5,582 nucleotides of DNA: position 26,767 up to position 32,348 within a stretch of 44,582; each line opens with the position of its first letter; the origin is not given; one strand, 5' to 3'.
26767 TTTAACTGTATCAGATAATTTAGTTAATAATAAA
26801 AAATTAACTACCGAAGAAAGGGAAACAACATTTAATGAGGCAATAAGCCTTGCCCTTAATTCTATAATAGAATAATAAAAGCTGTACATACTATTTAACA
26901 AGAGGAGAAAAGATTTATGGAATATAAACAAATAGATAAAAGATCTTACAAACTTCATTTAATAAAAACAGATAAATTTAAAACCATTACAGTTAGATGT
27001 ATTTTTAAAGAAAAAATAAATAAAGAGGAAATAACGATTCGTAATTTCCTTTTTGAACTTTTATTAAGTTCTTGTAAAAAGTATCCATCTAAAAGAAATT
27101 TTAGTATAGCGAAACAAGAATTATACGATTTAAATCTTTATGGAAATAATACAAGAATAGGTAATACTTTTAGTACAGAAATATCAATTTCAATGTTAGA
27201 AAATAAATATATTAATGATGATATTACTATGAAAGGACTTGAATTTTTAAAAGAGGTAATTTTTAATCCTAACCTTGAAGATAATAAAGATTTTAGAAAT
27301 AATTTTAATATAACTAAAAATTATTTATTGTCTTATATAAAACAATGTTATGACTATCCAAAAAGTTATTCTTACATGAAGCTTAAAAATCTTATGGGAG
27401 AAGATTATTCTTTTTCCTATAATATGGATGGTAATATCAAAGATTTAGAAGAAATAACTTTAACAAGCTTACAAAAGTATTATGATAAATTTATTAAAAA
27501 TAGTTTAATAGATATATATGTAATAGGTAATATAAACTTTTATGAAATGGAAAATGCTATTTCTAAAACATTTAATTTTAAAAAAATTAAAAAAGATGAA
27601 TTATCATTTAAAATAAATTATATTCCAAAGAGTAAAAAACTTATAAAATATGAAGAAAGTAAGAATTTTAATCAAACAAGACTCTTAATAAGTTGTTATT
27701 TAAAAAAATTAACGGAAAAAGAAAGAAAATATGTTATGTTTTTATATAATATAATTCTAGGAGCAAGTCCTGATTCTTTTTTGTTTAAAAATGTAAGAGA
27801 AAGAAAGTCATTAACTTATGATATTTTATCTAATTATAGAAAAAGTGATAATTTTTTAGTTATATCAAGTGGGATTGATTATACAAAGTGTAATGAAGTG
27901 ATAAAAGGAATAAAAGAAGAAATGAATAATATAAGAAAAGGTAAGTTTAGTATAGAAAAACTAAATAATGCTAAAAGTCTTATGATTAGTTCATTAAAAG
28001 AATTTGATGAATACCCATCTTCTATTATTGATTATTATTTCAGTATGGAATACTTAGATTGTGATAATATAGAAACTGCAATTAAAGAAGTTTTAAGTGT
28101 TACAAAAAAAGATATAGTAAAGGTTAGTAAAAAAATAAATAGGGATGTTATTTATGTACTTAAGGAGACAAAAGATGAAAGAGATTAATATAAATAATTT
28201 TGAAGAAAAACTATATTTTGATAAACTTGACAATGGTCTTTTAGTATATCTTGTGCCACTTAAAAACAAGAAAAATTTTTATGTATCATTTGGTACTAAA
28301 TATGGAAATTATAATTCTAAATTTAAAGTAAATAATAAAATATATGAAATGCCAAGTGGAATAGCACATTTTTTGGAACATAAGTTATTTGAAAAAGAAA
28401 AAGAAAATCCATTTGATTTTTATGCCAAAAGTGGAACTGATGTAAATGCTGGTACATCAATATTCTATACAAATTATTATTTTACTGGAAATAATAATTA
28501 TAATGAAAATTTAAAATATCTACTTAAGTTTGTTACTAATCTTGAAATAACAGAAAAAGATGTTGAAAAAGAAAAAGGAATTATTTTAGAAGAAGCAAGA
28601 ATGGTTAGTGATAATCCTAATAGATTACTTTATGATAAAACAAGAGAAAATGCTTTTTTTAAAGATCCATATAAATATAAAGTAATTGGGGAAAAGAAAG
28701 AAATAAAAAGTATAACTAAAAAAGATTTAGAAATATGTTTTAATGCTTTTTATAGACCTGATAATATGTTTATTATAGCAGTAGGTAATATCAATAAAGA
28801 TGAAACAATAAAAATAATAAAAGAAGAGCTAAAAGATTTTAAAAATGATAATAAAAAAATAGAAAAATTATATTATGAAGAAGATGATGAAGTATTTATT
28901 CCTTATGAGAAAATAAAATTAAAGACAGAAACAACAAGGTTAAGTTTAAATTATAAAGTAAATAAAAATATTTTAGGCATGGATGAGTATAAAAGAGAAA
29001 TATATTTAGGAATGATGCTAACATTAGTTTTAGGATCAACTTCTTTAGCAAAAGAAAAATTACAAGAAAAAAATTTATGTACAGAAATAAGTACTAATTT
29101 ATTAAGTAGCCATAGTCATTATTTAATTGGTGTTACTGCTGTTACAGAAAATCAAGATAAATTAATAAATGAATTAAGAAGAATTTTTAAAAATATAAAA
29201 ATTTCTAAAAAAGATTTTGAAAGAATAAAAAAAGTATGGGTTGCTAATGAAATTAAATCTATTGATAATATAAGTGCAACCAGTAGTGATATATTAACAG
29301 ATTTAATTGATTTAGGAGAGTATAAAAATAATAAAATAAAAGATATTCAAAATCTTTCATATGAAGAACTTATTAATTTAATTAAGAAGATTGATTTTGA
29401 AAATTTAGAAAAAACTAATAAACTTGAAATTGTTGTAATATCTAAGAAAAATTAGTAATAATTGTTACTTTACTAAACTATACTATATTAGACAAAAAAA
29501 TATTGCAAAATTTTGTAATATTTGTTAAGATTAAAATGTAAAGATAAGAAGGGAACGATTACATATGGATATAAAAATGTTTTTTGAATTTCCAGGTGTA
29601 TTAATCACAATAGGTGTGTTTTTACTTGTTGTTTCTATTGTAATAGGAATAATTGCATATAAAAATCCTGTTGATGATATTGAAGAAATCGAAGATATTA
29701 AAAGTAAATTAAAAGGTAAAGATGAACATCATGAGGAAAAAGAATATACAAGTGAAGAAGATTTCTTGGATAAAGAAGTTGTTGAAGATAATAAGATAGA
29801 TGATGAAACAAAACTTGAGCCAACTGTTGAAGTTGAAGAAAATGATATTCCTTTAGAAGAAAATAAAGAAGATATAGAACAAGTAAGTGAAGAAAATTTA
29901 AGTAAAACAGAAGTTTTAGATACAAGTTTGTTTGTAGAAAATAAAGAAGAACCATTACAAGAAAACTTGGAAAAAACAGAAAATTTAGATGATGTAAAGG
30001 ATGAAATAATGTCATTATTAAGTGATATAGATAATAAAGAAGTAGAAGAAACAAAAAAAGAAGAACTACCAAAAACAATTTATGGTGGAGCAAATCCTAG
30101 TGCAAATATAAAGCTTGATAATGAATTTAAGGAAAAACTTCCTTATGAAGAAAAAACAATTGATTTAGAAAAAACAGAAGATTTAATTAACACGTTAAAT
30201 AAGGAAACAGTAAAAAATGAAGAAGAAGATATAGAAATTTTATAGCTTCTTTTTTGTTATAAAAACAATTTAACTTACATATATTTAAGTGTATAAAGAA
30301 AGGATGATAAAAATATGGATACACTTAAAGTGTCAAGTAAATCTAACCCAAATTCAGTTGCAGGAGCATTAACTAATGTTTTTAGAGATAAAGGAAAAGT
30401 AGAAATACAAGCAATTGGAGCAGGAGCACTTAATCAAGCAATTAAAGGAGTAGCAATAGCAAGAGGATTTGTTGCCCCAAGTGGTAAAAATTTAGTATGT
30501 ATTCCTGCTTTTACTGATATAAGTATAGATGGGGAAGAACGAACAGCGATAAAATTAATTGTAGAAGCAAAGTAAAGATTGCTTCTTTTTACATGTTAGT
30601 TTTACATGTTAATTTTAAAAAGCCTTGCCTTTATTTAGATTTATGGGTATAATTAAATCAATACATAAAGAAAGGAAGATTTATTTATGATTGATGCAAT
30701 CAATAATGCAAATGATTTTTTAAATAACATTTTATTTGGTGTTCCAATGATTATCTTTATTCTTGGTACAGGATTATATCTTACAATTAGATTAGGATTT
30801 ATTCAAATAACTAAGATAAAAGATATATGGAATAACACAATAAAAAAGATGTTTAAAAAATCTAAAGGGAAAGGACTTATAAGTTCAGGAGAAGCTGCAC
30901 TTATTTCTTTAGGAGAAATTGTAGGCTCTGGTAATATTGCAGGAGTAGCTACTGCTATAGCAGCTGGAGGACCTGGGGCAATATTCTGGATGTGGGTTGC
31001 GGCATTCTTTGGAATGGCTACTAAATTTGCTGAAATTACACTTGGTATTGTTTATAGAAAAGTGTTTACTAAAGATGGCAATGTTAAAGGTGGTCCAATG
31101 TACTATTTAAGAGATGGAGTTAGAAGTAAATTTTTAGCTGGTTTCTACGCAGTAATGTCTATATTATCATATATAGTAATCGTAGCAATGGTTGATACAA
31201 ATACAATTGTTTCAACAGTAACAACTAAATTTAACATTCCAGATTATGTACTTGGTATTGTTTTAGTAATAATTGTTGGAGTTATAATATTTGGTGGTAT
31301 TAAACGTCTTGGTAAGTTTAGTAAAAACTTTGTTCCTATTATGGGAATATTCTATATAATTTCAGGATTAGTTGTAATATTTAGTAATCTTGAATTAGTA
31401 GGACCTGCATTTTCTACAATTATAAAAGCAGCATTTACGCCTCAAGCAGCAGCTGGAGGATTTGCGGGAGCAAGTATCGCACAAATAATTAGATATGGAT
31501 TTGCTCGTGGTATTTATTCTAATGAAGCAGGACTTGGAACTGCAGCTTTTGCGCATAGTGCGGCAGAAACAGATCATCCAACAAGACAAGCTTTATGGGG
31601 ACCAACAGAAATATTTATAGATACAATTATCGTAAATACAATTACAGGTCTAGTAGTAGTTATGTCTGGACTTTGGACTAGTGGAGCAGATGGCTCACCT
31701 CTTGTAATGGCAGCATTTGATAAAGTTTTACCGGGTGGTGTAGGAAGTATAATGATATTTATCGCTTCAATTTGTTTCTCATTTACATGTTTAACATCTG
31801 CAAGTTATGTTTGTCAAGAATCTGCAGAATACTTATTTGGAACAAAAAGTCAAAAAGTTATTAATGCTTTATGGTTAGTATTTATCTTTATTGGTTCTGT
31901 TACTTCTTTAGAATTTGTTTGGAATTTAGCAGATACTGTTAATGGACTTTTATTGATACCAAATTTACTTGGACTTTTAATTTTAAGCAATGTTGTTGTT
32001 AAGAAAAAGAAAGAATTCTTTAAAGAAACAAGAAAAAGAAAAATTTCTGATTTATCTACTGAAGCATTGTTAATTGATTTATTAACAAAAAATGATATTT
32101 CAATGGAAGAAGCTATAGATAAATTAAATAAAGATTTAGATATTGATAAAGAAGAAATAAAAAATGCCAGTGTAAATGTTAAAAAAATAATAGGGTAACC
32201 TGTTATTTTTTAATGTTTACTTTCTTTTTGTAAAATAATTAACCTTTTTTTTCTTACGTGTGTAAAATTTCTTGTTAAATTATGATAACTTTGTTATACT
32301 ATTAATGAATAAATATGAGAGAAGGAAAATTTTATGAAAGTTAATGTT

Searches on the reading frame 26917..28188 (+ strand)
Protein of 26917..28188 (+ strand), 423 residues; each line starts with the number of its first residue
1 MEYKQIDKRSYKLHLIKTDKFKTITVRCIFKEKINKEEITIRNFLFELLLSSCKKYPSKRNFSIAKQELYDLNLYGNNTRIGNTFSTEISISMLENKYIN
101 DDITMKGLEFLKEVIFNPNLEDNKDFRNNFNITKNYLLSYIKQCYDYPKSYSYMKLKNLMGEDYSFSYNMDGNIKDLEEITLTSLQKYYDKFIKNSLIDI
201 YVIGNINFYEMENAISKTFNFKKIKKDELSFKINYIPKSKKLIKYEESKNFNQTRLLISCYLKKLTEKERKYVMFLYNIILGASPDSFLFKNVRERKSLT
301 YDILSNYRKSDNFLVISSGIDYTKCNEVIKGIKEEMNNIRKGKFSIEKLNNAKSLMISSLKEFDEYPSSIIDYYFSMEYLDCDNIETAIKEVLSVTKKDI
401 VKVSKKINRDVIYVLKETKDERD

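Call 8: search_protein_families(library=pfam, proteins=[window:26917-28188:+], max_evalue=0.01)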
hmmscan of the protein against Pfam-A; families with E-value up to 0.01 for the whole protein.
window:26917-28188:+ (423 aa): 2 families
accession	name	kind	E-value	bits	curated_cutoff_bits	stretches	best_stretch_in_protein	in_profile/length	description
PF05193.26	Peptidase_M16_C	-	1.2e-18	68.1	23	1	180-354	2-179/181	Peptidase M16 inactive domain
PF12369.13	GnHR_trans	-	0.0076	17.1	22.1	0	293-329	27-61/68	Gonadotropin hormone receptor transmembrane region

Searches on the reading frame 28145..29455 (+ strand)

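Call 8: search_protein_families(library=pfam, proteins=[window:28145-29455:+], max_evalue=0.01)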
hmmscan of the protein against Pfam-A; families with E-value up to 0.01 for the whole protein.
window:28145-29455:+ (436 aa): 2 families
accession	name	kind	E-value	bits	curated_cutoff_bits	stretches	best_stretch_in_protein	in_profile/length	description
PF05193.26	Peptidase_M16_C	-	1.5e-19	71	23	1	189-363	1-179/181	Peptidase M16 inactive domain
PF00675.25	Peptidase_M16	-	6.4e-14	52.5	22.3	1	71-182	31-147/149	Insulinase (Peptidase family M16)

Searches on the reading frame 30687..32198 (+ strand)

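Call 66: search_protein_families(library=pfam, proteins=[window:30687-32198:+], max_evalue=0.001)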
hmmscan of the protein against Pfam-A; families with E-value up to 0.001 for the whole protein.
window:30687-32198:+ (503 aa): 1 family
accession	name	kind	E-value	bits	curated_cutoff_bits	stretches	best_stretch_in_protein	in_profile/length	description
PF01235.23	Na_Ala_symp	-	1e-122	410.7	24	1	57-452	5-387/392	Sodium:alanine symporter family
